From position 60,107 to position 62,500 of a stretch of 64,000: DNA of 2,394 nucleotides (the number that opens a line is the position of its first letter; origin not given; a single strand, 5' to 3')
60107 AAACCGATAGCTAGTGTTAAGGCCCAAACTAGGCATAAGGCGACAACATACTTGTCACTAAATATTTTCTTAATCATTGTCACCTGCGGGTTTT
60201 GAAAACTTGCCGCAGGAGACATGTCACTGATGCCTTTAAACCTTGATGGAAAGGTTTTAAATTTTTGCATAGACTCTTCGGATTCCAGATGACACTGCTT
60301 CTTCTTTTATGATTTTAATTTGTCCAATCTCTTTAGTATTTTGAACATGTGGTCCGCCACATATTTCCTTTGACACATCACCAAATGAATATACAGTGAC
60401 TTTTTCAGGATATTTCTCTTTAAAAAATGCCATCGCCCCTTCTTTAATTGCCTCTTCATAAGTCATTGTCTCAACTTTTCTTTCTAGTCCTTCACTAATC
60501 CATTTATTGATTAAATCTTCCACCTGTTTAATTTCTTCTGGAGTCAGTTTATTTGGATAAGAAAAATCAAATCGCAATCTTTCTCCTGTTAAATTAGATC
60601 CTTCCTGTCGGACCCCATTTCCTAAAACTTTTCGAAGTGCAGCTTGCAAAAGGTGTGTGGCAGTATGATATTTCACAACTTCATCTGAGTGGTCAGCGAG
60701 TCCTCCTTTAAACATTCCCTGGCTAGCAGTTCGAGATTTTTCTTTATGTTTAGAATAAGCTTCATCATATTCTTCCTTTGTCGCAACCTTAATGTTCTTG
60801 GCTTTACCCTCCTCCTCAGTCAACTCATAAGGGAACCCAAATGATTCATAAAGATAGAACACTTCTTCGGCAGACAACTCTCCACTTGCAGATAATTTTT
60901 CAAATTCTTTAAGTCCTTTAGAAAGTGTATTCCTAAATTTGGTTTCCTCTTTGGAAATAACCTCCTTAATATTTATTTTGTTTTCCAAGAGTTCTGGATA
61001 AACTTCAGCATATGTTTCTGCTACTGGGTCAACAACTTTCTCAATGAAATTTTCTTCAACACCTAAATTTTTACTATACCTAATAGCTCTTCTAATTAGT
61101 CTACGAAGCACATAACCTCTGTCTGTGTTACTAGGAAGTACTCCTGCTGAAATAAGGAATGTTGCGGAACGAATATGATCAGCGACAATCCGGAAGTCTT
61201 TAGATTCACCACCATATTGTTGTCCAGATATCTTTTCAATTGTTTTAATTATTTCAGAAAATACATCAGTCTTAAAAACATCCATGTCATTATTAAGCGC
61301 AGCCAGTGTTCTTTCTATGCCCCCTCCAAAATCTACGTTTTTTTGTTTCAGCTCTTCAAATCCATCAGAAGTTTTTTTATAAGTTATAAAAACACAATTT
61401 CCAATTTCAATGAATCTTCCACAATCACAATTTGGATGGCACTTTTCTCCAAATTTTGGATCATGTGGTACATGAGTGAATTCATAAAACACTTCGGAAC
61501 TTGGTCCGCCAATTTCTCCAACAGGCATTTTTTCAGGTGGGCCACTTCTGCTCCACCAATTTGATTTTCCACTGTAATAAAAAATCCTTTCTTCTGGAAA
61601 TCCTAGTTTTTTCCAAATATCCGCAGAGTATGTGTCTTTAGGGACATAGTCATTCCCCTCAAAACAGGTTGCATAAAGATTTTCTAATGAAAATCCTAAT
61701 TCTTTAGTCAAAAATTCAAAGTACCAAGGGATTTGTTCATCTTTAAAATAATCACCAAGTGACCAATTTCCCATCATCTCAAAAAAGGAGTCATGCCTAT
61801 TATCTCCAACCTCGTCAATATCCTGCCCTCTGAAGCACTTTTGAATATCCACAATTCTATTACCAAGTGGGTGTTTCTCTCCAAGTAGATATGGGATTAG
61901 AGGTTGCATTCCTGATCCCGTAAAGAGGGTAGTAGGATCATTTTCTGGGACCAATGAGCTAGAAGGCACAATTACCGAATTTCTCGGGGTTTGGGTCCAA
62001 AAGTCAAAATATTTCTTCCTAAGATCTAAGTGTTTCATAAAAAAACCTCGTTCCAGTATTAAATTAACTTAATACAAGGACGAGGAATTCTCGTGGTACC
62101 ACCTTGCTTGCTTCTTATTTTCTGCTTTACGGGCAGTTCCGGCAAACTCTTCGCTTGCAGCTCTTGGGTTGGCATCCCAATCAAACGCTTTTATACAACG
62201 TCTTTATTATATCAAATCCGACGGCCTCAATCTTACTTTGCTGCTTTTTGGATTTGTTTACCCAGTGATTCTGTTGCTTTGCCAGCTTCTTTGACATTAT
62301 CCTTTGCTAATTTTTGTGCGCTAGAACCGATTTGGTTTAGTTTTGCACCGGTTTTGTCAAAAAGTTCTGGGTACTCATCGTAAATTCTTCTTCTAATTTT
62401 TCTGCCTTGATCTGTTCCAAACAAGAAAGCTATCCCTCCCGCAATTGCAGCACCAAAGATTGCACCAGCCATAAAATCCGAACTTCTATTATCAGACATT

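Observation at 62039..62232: Canonical T-box antiterminator upstream of alaS, specifier unresolved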

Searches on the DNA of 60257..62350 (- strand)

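Call 5: search_rna_families(source=window, start=61950, end=62350, threshold=evalue, max_evalue=10, show_alignments=5)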
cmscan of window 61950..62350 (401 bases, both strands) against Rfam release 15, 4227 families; matches with E-value up to 10: 5.
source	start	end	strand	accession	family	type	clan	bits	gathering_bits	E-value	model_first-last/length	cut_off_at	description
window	62073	62194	-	RF00230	T-box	Cis-reg; leader;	-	54.4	93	2.6e-11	1-219/219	no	T-box leader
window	62040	62090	-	RF04160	MIR868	Gene; miRNA;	-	17.9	200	0.45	1-194/194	no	MIR868 microRNA precursor family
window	62114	62216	-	RF01054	preQ1-II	Cis-reg; riboswitch;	-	16.6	47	4.6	1-99/99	no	PreQ1-II (pre queuosine) riboswitch aptamer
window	62040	62090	-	RF04136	MIR1862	Gene; miRNA;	-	16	84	2.2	1-90/90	no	MIR1862 microRNA precursor family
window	62008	62172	-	RF01879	TUSC7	Gene; lncRNA;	-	15.7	65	4.7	1-165/165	no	Non-coding RNA LOC285194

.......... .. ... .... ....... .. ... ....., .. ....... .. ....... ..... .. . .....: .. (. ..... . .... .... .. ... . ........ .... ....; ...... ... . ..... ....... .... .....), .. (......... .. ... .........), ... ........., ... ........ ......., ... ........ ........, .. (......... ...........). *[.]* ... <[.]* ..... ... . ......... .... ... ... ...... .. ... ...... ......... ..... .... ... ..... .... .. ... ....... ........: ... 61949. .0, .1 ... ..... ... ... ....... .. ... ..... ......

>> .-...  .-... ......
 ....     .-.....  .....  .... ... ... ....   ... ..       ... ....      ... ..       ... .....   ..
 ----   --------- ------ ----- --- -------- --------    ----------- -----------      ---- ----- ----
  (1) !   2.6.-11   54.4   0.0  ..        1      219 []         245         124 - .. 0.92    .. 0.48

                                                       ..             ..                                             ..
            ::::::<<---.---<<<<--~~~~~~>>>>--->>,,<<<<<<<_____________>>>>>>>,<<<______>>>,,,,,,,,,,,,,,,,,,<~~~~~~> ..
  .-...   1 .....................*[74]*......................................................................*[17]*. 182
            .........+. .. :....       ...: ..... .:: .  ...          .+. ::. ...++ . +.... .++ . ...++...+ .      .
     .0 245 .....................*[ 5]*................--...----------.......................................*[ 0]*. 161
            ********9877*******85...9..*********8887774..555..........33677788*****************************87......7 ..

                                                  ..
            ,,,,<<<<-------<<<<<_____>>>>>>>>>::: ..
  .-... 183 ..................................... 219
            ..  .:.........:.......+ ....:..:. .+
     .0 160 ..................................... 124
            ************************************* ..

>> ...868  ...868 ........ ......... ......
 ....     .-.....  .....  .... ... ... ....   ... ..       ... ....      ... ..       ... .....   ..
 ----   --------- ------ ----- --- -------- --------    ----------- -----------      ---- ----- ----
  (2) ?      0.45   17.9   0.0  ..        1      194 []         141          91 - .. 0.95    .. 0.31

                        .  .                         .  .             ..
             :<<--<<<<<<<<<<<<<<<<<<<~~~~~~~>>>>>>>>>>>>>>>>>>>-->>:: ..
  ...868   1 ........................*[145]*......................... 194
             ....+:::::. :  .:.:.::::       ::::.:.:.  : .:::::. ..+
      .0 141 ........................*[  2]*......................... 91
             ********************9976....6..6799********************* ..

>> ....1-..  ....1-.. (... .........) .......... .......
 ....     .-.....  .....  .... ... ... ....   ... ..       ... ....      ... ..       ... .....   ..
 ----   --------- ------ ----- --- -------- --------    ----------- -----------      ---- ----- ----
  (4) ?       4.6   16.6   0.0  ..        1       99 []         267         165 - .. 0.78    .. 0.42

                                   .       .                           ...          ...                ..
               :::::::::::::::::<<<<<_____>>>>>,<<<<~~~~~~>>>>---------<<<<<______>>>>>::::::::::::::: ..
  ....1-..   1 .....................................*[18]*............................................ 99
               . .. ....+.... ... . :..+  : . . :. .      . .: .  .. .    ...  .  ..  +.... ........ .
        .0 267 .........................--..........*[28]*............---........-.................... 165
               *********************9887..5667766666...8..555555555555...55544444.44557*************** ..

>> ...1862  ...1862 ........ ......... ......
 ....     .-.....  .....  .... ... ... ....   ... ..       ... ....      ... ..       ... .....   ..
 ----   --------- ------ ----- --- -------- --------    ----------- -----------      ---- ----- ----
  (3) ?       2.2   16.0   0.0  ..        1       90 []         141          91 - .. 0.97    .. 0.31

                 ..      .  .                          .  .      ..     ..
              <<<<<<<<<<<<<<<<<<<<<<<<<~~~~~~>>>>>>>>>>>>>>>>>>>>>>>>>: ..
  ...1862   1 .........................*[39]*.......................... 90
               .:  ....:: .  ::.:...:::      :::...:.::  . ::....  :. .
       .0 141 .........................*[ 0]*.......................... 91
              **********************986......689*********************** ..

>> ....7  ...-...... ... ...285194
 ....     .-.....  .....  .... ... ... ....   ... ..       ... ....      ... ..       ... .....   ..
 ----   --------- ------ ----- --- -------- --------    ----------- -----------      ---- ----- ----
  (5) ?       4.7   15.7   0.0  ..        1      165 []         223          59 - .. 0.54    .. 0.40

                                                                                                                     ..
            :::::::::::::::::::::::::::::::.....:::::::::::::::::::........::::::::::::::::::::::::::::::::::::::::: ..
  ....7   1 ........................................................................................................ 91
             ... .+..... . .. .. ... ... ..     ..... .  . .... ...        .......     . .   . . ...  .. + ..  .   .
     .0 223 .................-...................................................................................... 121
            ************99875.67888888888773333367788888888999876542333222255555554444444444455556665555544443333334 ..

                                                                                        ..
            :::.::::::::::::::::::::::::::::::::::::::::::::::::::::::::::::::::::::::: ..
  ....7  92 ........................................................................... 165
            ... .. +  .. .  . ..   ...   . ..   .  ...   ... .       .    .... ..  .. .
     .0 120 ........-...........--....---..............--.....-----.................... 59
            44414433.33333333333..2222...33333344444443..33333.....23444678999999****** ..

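Call 28: search_rna_families(sources=[L084, L167, L022, L024, L047, L062, L080, L139], threshold=evalue, max_evalue=0.001, show_alignments=10)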
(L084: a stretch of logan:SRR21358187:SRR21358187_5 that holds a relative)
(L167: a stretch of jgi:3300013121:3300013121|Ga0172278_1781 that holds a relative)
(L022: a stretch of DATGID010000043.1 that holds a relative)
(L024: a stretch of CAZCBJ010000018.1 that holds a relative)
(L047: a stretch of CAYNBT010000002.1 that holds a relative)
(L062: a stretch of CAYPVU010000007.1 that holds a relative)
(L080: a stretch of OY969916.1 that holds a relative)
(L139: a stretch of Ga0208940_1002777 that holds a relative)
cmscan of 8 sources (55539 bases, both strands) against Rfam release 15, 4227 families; matches with E-value up to 0.001: 13.
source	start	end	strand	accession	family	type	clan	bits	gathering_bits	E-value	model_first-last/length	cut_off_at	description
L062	2734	2923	+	RF00230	T-box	Cis-reg; leader;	-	95.8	93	7.8e-20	1-219/219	no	T-box leader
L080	2144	2449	-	RF00230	T-box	Cis-reg; leader;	-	91.6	93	9.7e-19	1-219/219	no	T-box leader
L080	2531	2824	+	RF00230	T-box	Cis-reg; leader;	-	79.2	93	1.5e-15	1-219/219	no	T-box leader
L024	2714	2959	+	RF00230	T-box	Cis-reg; leader;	-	69.9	93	3.7e-13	1-219/219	no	T-box leader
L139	1205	1450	+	RF00230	T-box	Cis-reg; leader;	-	61.2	93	6.4e-11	1-219/219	no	T-box leader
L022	2644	2912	+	RF00230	T-box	Cis-reg; leader;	-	50.2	93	4.5e-08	1-219/219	no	T-box leader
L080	4755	4818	+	RF03938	mir-4662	Gene; miRNA;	-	49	97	2.2e-07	1-67/67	no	mir-4662 microRNA precursor family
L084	2791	2956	+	RF00230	T-box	Cis-reg; leader;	-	47.7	93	2e-07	1-219/219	no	T-box leader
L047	2726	2896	+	RF00230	T-box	Cis-reg; leader;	-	47.4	93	2.4e-07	1-219/219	no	T-box leader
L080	4755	4818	-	RF03938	mir-4662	Gene; miRNA;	-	47.3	97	6.6e-07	1-67/67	no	mir-4662 microRNA precursor family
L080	2044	2104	-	RF03638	mir-1537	Gene; miRNA;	-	45.2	63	2.8e-06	1-61/61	no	mir-1537 microRNA precursor family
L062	1599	1685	+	RF01689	AdoCbl-II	Cis-reg; riboswitch;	CL00101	38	36.5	1.7e-05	1-81/81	no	AdoCbl-II (Cobalamin/B12) riboswitch aptamer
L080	2044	2104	+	RF03173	mir-4504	Gene; miRNA;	-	36.4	104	0.00075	1-92/92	no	mir-4504 microRNA precursor family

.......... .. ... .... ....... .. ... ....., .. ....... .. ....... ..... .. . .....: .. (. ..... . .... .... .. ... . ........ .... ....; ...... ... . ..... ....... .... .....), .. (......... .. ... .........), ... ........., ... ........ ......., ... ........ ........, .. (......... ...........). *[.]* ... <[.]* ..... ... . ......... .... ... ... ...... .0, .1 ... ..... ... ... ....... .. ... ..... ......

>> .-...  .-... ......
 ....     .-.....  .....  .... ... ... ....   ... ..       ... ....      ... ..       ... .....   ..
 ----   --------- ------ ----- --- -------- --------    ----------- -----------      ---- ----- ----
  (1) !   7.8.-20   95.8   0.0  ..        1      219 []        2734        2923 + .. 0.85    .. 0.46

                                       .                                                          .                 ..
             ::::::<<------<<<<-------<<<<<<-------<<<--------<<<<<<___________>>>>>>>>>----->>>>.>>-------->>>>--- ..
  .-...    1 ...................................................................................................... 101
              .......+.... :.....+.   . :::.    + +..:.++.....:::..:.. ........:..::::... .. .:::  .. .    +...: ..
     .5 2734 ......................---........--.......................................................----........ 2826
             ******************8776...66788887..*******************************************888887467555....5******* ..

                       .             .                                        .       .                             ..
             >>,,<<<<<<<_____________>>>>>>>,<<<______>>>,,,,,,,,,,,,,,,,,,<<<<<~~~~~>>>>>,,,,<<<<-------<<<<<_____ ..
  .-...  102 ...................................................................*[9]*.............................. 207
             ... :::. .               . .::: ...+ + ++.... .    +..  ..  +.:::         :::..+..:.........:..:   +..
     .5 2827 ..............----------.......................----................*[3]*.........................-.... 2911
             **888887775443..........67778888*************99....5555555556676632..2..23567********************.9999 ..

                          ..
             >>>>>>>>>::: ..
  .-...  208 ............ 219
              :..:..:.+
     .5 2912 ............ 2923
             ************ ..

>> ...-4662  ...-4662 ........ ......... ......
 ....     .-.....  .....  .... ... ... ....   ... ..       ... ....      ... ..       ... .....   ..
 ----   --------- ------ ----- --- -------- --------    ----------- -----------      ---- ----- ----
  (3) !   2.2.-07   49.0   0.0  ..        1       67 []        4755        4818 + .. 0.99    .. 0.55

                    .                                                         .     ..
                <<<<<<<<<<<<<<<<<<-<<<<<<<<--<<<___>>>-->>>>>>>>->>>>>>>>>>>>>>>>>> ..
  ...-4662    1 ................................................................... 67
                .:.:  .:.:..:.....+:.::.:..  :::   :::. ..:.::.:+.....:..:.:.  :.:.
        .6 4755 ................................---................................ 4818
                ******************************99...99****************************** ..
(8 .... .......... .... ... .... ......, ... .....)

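Call 48: search_rna_families(sources=[L083, L166, L167, L168, L169, L170, L171, L172], threshold=evalue, max_evalue=1, show_alignments=2)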
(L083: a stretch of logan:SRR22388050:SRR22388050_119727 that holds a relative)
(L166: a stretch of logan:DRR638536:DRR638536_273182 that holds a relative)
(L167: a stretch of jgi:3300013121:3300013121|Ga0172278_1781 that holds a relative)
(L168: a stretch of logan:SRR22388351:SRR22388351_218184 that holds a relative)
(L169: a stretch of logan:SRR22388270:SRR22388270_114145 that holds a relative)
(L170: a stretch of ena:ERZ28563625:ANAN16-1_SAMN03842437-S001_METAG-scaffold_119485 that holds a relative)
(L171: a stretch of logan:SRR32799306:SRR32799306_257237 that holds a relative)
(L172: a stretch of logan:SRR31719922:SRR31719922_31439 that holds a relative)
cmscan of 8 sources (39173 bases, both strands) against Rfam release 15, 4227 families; matches with E-value up to 1: 1.
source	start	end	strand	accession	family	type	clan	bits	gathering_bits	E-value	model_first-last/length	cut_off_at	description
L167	1203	1417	+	RF00230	T-box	Cis-reg; leader;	-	30.4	93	0.004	1-219/219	no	T-box leader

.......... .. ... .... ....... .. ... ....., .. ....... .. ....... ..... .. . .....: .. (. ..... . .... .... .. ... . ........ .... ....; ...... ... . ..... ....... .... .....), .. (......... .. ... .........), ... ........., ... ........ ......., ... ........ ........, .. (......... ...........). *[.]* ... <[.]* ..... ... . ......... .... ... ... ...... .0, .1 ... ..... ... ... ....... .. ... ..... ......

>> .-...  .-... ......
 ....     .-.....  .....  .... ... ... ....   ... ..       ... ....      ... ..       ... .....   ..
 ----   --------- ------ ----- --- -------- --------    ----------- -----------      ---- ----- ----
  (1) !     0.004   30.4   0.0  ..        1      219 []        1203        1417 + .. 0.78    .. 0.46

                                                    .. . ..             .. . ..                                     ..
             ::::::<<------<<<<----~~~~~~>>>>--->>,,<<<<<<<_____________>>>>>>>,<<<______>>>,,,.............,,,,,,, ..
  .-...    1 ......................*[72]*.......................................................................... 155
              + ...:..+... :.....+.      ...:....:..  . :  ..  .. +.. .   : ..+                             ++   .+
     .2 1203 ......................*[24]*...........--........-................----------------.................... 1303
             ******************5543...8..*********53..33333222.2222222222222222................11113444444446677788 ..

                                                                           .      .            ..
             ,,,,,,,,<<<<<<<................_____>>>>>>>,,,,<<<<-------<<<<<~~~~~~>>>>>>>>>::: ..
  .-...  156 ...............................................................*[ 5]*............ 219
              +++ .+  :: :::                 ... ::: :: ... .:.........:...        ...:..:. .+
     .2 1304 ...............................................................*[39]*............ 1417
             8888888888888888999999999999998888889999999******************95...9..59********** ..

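Call 62: build_rna_model(alignment_id=A3, structure=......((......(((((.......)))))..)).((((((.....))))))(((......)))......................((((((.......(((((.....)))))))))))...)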
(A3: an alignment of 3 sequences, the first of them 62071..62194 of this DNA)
Model R1 built from alignment A3 (3 sequences, 124 columns); structure: as given.
model positions 124; base pairs 27; branch points 3; effective number of sequences 0.76; information 0.59 bits per position. Calibrated on 0.2 Mb of random sequence (short: E-values are rough).
structure used (alignment columns):
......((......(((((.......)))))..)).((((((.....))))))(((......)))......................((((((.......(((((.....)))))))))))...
